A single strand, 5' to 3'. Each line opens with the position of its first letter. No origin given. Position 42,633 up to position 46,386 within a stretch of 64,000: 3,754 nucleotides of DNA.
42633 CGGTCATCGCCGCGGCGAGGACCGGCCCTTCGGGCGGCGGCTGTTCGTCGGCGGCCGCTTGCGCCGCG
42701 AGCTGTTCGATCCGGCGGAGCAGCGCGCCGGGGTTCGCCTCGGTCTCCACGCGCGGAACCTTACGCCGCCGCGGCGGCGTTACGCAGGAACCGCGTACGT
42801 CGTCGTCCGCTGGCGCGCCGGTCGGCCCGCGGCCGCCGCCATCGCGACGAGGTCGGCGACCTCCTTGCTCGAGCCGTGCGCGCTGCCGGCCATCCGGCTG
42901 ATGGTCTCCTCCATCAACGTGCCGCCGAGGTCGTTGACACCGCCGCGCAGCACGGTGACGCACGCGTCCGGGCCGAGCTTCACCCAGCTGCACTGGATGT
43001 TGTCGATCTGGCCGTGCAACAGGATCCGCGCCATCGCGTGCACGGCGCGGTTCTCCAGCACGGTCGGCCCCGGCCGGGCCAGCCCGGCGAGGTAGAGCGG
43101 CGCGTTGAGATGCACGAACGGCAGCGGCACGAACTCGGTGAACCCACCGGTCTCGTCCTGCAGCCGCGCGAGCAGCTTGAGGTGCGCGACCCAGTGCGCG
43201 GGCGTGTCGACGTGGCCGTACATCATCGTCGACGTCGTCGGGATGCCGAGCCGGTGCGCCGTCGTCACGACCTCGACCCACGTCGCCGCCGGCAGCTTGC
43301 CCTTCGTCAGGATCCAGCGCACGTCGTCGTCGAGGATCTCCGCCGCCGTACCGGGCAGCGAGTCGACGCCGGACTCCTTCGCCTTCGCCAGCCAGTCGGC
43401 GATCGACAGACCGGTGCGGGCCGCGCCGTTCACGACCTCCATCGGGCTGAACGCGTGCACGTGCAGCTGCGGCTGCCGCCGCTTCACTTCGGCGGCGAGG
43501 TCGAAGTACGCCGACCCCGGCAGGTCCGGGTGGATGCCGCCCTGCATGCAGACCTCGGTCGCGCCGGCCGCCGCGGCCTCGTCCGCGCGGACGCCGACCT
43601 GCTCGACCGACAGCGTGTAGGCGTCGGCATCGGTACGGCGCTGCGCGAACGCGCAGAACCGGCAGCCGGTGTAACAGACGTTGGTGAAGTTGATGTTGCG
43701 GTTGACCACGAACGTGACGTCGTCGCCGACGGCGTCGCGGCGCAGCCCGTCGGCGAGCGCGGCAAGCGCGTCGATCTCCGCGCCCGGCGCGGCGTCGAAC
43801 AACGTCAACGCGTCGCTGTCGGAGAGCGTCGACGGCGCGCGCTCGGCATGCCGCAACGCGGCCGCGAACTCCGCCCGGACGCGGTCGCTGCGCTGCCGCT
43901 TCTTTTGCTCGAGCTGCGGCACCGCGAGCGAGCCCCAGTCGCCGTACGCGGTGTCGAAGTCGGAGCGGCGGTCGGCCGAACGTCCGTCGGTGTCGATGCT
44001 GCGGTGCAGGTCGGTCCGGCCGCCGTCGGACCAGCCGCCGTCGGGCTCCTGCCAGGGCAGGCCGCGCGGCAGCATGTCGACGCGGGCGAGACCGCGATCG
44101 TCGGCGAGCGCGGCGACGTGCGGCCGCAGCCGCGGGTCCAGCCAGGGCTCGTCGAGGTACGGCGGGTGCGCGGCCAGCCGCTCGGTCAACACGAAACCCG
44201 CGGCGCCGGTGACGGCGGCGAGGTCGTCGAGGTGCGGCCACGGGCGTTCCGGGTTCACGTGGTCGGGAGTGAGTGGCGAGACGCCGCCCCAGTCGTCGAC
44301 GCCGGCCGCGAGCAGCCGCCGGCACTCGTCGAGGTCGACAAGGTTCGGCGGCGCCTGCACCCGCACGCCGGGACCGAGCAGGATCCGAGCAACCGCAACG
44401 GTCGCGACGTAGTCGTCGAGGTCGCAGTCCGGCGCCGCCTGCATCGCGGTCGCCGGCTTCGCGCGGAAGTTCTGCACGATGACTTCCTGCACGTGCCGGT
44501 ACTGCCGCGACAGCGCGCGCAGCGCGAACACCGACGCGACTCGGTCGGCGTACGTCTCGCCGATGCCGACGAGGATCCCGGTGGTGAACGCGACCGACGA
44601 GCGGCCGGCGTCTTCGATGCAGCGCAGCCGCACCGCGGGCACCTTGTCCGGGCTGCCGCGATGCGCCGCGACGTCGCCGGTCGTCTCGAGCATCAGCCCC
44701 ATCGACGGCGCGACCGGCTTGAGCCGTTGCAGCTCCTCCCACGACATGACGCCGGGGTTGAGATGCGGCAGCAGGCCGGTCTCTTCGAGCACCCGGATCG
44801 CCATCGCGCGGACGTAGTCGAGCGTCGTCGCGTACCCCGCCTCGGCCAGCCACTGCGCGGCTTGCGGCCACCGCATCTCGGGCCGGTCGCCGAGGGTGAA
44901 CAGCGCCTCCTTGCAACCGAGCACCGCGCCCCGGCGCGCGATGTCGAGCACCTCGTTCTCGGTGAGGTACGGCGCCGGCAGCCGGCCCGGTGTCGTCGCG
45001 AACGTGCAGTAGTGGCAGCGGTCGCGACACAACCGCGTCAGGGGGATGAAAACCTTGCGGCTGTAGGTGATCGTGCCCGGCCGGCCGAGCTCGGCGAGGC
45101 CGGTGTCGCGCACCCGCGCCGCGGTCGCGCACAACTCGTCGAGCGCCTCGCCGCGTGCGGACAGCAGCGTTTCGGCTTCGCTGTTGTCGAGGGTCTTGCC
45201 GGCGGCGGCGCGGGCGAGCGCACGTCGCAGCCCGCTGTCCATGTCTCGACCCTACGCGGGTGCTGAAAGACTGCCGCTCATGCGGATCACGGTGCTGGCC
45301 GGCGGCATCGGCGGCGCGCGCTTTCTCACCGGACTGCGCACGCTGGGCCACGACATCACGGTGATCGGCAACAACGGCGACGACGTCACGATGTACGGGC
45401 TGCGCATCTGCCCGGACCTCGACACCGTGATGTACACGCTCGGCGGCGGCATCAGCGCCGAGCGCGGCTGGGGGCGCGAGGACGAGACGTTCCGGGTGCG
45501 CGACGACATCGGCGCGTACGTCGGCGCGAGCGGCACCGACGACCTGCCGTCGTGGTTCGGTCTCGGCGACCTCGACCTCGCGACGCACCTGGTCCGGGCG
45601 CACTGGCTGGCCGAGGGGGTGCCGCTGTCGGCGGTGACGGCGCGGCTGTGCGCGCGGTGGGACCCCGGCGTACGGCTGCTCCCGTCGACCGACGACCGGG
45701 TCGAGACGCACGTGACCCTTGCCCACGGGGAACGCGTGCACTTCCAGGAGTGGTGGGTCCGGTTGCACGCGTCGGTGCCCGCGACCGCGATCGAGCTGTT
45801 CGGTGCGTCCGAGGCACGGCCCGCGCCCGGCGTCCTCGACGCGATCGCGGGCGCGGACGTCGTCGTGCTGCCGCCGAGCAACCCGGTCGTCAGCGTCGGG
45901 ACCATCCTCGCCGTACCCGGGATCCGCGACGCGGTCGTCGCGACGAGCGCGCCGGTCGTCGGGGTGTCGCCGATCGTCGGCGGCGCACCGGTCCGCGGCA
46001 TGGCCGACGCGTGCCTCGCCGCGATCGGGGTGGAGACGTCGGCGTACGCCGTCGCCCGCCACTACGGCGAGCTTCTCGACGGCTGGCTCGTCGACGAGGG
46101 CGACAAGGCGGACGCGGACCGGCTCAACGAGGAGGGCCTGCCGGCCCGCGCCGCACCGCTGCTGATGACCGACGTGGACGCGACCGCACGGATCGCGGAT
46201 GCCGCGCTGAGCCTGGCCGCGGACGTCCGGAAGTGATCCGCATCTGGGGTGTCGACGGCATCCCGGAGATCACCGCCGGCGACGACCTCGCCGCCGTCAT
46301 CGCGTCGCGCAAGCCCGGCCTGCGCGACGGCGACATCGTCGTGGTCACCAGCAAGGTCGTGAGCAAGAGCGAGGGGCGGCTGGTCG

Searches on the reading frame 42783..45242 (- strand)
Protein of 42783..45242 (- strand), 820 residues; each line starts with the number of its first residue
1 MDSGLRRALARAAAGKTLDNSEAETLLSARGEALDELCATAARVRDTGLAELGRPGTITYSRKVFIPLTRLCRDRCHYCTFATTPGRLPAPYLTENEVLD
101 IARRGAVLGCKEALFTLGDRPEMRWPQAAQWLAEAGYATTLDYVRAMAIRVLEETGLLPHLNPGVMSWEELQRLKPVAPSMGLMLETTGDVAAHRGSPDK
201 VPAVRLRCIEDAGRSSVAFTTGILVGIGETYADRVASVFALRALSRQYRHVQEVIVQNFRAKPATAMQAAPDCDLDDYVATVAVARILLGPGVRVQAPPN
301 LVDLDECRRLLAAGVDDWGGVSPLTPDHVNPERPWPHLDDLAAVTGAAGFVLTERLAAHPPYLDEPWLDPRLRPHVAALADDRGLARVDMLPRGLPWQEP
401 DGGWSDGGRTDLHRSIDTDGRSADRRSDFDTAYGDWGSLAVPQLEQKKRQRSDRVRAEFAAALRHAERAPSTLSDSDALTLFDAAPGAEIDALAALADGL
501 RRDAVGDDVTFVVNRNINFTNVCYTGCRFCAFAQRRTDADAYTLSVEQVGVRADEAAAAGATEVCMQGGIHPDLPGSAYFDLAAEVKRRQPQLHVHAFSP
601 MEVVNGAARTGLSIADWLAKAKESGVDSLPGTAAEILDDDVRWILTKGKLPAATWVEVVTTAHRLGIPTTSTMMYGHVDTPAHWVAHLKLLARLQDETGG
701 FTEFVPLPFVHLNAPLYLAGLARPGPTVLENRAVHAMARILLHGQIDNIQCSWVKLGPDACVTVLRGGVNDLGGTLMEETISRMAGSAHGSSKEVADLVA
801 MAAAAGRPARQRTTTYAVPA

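Call 60: search_protein_families(library=ncbifam, proteins=[window:42783-45242:-], max_evalue=0.00001)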
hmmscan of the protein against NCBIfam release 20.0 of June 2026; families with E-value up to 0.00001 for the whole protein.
window:42783-45242:- (820 aa): 16 families
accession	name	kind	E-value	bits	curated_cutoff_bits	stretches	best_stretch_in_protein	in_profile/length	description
NF006687.0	PRK09234.1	equivalog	0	1413.5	1018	1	4-818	17-836/849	bifunctional FO biosynthesis protein CofGH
TIGR03551.1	F420_cofH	equivalog_domain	1.3e-172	573.3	374.1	2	474-817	2-343/345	5-amino-6-(D-ribitylamino)uracil--L-tyrosine 4-hydroxyphenyl transferase CofH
TIGR03550.1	F420_cofG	equivalog_domain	5.6e-150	498.9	213.35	1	59-376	1-321/322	7,8-didemethyl-8-hydroxy-5-deazariboflavin synthase CofG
NF005609.0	PRK07360.1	equivalog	3.9e-145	483.3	426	2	464-817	12-366/374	7,8-didemethyl-8-hydroxy-5-deazariboflavin synthase subunit CofH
NF004884.0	PRK06245.1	equivalog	1.7e-126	421.7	209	1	56-384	9-336/340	7,8-didemethyl-8-hydroxy-5-deazariboflavin synthase subunit CofG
TIGR00423.1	TIGR00423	subfamily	1.1e-121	405.8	260.25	2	509-817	1-308/310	CofH family radical SAM protein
TIGR03699.1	menaquin_MqnC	equivalog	6.5e-108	360.6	428.1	1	473-817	3-340/342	cyclic dehypoxanthinyl futalosine synthase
TIGR03700.1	mena_SCO4494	equivalog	2.3e-92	309.6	434.55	1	471-817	9-349/351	aminofutalosine synthase MqnE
NF006277.0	PRK08445.1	equivalog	5.8e-72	242.4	576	1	490-817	18-343/348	dehypoxanthine futalosine cyclase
NF006276.0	PRK08444.1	equivalog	4.9e-61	206.7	560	1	473-816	13-347/353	aminofutalosine synthase MqnE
NF004580.0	PRK05926.1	equivalog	1.9e-57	195.2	583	1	470-806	25-359/370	hypothetical protein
TIGR03957.1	rSAM_HmdB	equivalog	1.9e-17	63.5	320.9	1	184-323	149-283/317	5,10-methenyltetrahydromethanopterin hydrogenase cofactor biosynthesis protein HmdB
TIGR00433.2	bioB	equivalog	8e-17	61.4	225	1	139-289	106-251/307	biotin synthase BioB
TIGR03910.1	pyrrolys_PylB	equivalog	8.6e-13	47.9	348.2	1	5-292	5-270/347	methylornithine synthase PylB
TIGR02351.2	thiH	equivalog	2.3e-12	46.7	380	0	451-589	14-148/364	2-iminoacetate synthase ThiH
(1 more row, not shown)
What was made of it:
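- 42780..45242 (-): fbiC (bifunctional CofGH), the upstream neighbour, 29 nt from the coiled-coil gene's start. NF006687, 1413 bits (call 60).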

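Call 83: find_encoding_contigs(protein=window:42783-45242:-, flank=4000, max_places=3)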
Protein window:42783-45242:- (820 aa): 1 contig read that carries it; 1 place shown.
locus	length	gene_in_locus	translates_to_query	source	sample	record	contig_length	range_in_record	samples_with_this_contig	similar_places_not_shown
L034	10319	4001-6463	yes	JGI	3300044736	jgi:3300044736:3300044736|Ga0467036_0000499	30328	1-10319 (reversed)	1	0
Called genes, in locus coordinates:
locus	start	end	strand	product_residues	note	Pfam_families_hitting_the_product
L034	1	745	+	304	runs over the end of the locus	-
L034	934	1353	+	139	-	-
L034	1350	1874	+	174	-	PF10097:DUF2335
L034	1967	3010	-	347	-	PF01996:F420_ligase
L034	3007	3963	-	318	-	PF01933:CofD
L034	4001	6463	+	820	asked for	PF04055:Radical_SAM, PF19288:CofH_C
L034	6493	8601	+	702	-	-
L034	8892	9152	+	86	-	PF02467:Whib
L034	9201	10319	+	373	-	?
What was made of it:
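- An independent gene call agrees (call 83).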

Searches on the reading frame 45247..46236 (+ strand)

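Call 60: search_protein_families(library=ncbifam, proteins=[window:45247-46236:+], max_evalue=0.00001)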
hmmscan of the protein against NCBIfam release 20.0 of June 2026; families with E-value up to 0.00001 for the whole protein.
window:45247-46236:+ (329 aa): 2 families
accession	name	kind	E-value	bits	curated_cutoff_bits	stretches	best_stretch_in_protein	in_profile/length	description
TIGR01819.1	F420_cofD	equivalog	1.7e-108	362.2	257.45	1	14-320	1-299/301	2-phospho-L-lactate transferase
TIGR01826.1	CofD_related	subfamily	2.6e-08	33.7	196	1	143-243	116-213/310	uridine diphosphate-N-acetylglucosamine-binding protein YvcK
